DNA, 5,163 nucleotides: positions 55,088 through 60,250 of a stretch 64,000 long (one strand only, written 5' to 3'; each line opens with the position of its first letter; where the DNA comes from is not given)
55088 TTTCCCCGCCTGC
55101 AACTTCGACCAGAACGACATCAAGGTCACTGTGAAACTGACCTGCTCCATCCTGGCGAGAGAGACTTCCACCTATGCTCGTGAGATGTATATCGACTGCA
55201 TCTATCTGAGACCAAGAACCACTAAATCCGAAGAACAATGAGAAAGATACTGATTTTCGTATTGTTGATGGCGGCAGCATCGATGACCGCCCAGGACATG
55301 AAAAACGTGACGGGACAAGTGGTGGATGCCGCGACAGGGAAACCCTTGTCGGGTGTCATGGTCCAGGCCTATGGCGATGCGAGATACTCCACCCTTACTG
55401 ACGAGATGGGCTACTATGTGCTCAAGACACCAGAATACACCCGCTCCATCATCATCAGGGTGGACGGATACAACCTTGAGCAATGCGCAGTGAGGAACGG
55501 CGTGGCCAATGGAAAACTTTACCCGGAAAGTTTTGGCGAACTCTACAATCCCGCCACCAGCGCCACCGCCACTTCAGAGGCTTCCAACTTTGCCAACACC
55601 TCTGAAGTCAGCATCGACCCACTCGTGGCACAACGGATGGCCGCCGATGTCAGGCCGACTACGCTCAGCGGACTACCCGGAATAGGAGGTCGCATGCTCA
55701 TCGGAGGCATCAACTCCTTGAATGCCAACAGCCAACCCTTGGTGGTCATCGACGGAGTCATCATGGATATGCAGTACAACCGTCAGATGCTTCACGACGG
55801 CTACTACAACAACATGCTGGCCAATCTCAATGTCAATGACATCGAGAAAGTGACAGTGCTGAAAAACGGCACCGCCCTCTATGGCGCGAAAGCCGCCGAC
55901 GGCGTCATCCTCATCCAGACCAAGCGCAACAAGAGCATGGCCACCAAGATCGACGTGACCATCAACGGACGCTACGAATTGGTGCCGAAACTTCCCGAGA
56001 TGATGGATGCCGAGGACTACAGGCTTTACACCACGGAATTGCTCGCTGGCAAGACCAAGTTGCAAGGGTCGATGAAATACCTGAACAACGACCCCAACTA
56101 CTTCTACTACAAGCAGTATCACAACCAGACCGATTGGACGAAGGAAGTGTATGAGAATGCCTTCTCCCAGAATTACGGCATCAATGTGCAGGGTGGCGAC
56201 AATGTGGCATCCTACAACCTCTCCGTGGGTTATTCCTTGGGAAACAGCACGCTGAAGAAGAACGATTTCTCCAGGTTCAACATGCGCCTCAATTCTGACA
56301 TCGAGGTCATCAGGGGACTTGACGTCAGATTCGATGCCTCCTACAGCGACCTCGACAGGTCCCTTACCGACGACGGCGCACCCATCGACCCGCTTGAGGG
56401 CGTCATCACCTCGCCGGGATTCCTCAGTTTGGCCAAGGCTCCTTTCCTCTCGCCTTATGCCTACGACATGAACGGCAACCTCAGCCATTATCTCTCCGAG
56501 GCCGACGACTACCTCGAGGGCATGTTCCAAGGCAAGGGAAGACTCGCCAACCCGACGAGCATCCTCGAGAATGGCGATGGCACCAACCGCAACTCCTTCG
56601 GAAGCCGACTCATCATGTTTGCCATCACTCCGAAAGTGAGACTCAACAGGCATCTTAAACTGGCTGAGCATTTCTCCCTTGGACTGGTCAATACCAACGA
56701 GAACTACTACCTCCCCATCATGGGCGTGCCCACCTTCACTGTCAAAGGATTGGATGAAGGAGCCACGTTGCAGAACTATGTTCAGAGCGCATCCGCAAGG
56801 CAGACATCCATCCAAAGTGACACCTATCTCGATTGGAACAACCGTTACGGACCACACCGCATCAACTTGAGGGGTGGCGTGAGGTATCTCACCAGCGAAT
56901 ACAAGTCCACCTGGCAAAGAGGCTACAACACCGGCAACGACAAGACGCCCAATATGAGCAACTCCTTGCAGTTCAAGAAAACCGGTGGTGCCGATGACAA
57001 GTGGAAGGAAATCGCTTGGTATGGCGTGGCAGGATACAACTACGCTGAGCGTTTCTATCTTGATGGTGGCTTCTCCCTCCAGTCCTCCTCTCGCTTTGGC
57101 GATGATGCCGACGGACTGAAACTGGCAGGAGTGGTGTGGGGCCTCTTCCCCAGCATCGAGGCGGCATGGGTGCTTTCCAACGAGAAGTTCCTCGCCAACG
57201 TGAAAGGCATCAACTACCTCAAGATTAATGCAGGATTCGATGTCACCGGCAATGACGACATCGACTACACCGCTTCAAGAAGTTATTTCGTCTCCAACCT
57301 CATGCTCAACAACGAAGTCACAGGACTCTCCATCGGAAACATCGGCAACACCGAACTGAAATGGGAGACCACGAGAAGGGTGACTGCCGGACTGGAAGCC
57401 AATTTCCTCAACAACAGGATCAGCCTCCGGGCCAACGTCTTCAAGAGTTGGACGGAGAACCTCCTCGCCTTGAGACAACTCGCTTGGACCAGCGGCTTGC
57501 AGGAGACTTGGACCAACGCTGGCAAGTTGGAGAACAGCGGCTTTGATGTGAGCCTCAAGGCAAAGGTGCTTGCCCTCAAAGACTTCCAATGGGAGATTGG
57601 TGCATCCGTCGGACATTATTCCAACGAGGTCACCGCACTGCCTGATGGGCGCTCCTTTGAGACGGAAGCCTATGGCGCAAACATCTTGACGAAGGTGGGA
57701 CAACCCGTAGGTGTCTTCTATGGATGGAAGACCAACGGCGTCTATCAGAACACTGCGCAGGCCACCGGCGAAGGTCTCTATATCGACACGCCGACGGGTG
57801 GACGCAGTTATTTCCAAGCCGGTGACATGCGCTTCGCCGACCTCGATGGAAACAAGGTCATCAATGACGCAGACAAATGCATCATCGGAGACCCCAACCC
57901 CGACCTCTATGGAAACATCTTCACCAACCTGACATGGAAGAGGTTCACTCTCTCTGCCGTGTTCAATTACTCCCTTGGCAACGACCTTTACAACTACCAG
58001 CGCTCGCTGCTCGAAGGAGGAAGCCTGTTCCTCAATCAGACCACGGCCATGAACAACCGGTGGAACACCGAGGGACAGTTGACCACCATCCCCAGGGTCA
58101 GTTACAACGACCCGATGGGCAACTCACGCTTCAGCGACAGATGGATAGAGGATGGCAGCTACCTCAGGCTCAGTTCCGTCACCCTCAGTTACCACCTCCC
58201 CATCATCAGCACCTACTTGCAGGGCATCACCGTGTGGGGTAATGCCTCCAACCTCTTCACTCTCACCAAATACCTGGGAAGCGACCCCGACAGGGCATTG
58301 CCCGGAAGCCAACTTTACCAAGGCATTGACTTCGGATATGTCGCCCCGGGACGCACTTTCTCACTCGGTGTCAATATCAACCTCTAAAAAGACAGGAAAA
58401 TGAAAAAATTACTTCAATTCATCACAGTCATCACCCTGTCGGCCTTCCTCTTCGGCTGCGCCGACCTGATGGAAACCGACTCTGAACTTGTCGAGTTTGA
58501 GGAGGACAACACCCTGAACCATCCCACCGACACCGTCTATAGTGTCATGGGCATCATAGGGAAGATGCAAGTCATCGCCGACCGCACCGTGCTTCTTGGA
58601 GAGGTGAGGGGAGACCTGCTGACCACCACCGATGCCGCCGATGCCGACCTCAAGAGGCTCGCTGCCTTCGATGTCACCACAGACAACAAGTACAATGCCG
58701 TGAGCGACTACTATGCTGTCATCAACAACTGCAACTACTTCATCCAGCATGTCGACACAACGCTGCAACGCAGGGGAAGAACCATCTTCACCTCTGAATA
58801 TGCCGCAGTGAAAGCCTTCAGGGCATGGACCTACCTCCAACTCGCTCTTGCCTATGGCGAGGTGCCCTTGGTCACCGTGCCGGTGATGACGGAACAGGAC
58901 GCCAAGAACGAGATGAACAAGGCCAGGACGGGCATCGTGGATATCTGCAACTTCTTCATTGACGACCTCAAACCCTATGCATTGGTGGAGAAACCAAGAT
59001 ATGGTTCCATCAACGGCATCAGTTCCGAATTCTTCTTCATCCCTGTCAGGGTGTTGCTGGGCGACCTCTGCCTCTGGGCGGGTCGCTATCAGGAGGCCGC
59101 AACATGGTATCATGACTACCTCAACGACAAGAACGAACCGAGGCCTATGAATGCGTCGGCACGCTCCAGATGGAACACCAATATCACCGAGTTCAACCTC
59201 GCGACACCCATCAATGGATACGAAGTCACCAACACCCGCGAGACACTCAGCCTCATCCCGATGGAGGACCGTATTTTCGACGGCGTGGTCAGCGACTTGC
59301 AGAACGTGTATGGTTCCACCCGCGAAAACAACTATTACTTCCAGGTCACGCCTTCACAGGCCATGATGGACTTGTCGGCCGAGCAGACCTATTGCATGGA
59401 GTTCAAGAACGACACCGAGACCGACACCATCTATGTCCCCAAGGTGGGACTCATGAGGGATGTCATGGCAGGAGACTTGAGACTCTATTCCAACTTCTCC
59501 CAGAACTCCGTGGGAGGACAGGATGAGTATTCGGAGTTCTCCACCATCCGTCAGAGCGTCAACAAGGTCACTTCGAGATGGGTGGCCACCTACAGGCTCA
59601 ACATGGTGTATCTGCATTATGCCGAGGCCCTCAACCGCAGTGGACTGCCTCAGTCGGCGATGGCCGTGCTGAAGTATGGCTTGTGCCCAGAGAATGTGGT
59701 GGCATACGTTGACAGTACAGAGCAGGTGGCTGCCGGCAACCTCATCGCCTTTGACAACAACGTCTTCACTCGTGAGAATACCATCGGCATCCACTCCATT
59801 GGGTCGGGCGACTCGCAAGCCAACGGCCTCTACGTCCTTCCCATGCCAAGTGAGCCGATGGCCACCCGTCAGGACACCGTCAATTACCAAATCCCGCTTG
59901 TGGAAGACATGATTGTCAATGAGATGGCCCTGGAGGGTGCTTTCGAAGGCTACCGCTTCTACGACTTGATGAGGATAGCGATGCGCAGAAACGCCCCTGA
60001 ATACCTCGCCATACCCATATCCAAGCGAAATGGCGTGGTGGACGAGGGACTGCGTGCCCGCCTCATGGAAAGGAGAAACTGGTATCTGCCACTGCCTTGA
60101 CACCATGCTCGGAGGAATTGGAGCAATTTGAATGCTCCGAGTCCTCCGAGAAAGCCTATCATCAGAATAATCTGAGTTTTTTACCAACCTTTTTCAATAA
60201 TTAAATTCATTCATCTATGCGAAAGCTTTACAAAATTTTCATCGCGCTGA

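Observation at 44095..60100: PUL with three fasciclin lipoproteins interleaved with two SusC/SusD pairs and no enzyme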

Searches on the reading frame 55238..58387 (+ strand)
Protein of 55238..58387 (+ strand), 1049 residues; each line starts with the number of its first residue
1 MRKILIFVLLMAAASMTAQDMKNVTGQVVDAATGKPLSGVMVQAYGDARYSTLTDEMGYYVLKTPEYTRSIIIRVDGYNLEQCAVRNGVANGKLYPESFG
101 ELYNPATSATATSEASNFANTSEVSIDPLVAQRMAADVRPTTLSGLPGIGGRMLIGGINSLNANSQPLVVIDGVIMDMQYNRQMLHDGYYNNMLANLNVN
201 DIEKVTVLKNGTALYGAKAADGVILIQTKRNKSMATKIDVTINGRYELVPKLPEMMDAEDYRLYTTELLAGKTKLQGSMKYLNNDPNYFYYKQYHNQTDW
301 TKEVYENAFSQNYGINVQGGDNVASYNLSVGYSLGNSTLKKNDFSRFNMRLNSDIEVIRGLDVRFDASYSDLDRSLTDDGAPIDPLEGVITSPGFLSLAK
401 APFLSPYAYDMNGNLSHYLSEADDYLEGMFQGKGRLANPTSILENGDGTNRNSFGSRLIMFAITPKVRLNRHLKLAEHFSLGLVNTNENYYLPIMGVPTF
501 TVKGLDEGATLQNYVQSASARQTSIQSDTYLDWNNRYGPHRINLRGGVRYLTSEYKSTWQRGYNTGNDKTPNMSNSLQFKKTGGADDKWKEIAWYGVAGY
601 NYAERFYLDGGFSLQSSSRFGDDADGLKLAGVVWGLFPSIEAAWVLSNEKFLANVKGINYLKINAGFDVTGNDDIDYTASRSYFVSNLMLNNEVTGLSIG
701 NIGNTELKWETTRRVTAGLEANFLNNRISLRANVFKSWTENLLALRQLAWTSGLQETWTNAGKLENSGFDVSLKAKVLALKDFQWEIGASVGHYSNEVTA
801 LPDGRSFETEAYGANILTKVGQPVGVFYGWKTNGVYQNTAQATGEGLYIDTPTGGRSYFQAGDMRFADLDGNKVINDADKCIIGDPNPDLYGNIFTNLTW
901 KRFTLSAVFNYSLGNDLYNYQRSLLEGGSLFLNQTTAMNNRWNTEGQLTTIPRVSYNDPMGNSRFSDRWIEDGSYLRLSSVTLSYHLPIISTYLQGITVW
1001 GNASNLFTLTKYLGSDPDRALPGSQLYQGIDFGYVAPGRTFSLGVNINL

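Call 3: search_protein_families(library=pfam, proteins=[window:55238-58387:+], max_evalue=0.01)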
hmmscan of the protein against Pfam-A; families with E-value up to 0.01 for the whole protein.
window:55238-58387:+ (1049 aa): 2 families
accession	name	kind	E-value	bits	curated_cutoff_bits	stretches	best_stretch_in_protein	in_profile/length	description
PF07715.20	Plug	-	7.9e-08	33.2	23.9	1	143-223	38-107/107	TonB-dependent Receptor Plug Domain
PF13715.12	CarbopepD_reg_2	-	2.5e-06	27.8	32.2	1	24-82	1-59/88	CarboxypepD_reg-like domain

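Call 5: search_protein_families(library=ncbifam, proteins=[window:55238-58387:+], max_evalue=0.01)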
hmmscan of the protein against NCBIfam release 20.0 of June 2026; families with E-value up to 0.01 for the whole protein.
window:55238-58387:+ (1049 aa): 4 families
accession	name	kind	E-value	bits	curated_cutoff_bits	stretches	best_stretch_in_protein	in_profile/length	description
TIGR04056.1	OMP_RagA_SusC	subfamily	2.6e-162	542.4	368.25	2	107-1049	95-981/981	SusC/RagA family TonB-linked outer membrane protein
TIGR04057.1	SusC_RagA_signa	signature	6.8e-10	38.6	46.2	1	201-229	1-31/31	SusC/RagA subfamily TonB-dependent outer membrane receptor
NF049947.1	TonB_dep_PCPU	exception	0.002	16.4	800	1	183-246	118-182/685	TonB-dependent receptor, PCPU motif-type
NF052345.1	S_layer_anammox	exception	0.0095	13.3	1400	0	17-95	1307-1385/1596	Kustd1514 family S-layer glycoprotein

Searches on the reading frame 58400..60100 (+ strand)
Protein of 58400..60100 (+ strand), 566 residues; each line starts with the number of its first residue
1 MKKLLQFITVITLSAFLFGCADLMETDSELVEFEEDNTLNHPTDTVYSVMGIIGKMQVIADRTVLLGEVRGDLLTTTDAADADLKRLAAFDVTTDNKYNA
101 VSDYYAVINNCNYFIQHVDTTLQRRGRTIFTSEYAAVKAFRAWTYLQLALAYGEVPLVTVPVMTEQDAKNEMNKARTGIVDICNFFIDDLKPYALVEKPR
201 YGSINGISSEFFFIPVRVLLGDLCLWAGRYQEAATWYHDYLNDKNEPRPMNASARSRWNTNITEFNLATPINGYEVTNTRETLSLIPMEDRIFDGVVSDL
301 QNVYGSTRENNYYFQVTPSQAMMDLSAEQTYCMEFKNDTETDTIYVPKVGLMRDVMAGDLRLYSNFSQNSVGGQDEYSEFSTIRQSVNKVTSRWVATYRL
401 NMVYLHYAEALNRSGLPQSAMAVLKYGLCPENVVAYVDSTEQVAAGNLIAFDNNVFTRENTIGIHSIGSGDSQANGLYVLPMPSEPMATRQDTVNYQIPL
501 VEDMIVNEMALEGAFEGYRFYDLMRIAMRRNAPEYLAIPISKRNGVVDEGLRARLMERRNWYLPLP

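Call 3: search_protein_families(library=pfam, proteins=[window:58400-60100:+], max_evalue=0.01)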
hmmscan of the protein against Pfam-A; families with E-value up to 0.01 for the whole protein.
window:58400-60100:+ (566 aa): 3 families
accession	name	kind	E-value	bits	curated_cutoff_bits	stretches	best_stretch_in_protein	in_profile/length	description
PF14322.12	SusD-like_3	-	2.3e-07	31.7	27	1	67-191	45-159/191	Starch-binding associating with outer membrane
PF07980.17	SusD_RagB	-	8.7e-06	26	23.1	1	502-530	210-235/297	SusD family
PF13428.12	TPR_14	-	0.0014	19.5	23.5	0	218-248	5-36/44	Tetratricopeptide repeat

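Call 5: search_protein_families(library=ncbifam, proteins=[window:58400-60100:+], max_evalue=0.01)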
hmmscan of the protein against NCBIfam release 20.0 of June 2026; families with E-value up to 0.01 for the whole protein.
window:58400-60100:+ (566 aa): 0 families
